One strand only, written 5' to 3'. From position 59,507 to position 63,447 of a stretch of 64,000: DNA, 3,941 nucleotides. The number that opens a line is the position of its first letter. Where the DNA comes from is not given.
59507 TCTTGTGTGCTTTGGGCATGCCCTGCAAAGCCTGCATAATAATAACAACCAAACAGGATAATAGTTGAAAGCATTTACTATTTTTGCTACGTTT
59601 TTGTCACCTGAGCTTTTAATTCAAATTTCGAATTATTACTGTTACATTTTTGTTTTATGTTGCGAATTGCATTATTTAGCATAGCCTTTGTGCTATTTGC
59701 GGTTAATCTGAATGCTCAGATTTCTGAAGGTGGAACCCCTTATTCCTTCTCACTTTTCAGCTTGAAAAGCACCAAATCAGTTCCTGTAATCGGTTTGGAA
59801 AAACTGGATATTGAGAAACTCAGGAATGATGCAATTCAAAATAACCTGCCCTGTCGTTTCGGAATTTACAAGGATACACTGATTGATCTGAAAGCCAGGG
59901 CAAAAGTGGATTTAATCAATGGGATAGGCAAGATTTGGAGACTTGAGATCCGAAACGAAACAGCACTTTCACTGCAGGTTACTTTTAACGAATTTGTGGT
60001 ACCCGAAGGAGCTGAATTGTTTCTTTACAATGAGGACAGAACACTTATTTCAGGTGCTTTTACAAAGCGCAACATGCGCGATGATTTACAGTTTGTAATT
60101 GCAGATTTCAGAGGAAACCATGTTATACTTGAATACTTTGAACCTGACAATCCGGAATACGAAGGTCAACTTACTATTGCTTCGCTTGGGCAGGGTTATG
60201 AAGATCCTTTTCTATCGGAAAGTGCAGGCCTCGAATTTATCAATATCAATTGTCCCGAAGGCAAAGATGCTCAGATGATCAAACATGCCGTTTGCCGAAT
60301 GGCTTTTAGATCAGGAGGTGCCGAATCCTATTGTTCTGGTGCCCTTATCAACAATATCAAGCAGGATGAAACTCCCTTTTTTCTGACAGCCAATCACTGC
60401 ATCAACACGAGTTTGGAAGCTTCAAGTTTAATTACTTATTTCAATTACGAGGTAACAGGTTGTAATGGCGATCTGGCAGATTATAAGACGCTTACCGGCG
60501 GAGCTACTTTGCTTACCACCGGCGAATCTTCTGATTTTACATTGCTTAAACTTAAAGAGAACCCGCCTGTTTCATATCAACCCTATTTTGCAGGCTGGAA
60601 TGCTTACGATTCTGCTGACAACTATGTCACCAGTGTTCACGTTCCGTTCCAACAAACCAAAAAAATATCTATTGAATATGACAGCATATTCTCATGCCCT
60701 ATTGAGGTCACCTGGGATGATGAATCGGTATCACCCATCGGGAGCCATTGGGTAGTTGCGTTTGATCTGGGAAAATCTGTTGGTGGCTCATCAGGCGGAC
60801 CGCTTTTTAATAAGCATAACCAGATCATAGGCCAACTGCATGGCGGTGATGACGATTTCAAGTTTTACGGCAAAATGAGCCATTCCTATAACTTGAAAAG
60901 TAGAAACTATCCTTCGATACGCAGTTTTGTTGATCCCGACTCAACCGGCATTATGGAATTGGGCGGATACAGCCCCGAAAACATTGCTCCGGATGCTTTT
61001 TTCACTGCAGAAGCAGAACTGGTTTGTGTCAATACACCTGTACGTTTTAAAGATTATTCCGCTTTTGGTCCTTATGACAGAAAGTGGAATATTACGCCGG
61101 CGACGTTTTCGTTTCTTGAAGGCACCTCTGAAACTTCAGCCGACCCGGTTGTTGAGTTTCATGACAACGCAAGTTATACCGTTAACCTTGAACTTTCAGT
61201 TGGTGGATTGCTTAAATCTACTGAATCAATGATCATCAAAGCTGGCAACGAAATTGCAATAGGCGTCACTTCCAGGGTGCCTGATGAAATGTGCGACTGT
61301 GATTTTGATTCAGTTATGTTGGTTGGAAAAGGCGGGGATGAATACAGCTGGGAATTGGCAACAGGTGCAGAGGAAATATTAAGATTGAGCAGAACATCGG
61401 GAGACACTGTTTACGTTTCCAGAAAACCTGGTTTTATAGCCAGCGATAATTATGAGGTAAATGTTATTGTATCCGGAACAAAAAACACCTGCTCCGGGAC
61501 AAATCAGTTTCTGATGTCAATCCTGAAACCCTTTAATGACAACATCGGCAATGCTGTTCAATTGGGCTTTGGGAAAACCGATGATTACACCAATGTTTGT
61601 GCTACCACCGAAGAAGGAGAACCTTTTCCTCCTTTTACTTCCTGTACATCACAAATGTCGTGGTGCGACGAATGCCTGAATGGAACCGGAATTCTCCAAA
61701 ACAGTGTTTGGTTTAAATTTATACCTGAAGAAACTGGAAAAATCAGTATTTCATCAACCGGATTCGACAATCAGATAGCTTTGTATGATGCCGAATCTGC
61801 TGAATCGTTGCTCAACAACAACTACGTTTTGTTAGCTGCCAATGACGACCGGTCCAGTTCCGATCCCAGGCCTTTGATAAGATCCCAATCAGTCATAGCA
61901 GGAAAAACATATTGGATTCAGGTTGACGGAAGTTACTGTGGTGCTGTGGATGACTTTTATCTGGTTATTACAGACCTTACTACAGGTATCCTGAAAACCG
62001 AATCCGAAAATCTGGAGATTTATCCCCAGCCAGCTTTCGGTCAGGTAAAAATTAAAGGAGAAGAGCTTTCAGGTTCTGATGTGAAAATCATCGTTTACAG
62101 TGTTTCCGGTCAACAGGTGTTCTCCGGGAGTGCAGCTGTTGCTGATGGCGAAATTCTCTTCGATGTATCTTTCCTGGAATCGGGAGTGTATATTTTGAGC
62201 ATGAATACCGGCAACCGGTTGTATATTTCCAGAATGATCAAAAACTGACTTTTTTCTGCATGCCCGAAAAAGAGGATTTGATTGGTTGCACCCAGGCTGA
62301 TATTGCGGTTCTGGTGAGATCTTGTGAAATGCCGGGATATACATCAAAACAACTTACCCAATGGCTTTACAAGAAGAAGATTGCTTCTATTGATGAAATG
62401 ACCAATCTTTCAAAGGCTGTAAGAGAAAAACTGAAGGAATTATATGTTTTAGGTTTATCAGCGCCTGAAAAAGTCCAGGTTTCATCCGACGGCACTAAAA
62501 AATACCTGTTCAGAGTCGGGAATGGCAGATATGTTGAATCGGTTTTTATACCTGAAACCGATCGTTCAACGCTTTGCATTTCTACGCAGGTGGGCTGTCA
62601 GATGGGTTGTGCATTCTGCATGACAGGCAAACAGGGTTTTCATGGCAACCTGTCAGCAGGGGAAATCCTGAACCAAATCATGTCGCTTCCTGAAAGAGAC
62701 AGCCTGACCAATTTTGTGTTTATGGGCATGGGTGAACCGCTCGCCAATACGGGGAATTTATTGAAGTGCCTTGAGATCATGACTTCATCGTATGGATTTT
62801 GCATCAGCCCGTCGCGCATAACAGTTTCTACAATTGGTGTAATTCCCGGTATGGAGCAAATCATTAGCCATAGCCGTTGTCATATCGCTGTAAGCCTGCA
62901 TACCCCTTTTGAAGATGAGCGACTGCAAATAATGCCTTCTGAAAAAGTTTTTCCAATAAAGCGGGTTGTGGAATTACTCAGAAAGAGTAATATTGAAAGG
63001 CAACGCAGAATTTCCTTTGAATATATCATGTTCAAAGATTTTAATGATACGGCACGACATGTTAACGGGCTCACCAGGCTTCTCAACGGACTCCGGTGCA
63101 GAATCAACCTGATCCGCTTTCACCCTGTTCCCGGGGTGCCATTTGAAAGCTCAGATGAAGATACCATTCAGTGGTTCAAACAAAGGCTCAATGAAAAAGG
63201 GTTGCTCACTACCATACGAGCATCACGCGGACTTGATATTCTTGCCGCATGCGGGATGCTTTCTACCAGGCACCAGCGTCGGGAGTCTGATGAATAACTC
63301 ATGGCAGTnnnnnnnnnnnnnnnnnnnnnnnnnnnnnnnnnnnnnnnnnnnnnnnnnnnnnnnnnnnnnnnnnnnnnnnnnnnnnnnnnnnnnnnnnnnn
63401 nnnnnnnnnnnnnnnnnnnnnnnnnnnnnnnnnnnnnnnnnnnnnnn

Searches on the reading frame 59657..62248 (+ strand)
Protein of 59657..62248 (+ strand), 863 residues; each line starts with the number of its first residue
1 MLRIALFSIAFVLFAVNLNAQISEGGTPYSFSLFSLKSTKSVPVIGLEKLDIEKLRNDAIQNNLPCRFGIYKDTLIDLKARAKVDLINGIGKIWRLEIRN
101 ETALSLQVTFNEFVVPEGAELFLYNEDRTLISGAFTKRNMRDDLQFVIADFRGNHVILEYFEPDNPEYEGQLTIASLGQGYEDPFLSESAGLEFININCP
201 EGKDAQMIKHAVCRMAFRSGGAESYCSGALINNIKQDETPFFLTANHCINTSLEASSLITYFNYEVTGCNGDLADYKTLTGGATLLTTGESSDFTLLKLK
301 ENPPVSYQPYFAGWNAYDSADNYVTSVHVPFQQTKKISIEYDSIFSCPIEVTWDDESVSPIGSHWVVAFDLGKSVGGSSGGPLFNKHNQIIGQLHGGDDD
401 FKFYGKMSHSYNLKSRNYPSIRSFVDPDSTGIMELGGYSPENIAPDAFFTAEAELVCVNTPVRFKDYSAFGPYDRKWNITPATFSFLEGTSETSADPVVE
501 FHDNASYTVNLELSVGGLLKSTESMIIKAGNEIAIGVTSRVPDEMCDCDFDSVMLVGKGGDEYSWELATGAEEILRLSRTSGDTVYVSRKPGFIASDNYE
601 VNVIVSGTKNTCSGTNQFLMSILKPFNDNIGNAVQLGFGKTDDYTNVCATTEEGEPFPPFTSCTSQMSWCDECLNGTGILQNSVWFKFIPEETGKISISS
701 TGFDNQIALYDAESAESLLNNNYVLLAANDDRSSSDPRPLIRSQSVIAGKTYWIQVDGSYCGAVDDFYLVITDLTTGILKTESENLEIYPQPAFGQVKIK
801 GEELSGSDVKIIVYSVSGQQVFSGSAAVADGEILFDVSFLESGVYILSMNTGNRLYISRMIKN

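Call 83: search_protein_families(library=pfam, proteins=[window:59657-62248:+], max_evalue=0.0001)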
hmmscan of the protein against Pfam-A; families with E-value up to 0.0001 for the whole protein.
window:59657-62248:+ (863 aa): 2 families
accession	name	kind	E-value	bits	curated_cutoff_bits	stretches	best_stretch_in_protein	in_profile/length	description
PF18962.6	Por_Secre_tail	-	1e-10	42.2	27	1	788-860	1-73/75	Secretion system C-terminal sorting domain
PF13365.12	Trypsin_2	-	5.7e-06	27.6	27.6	1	226-392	1-143/144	Trypsin-like peptidase domain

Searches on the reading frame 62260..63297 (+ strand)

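Call 83: search_protein_families(library=pfam, proteins=[window:62260-63297:+], max_evalue=0.0001)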
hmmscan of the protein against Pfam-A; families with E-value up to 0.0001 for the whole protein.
window:62260-63297:+ (345 aa): 2 families
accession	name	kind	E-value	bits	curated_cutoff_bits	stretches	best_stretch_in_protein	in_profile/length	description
PF04055.27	Radical_SAM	-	6.3e-15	56.2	29.5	1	107-263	1-156/166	Radical SAM superfamily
PF21016.3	RlmN_N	-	4.8e-12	45.9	24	1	6-62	2-58/60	Ribosomal RNA large subunit methyltransferase N-terminal domain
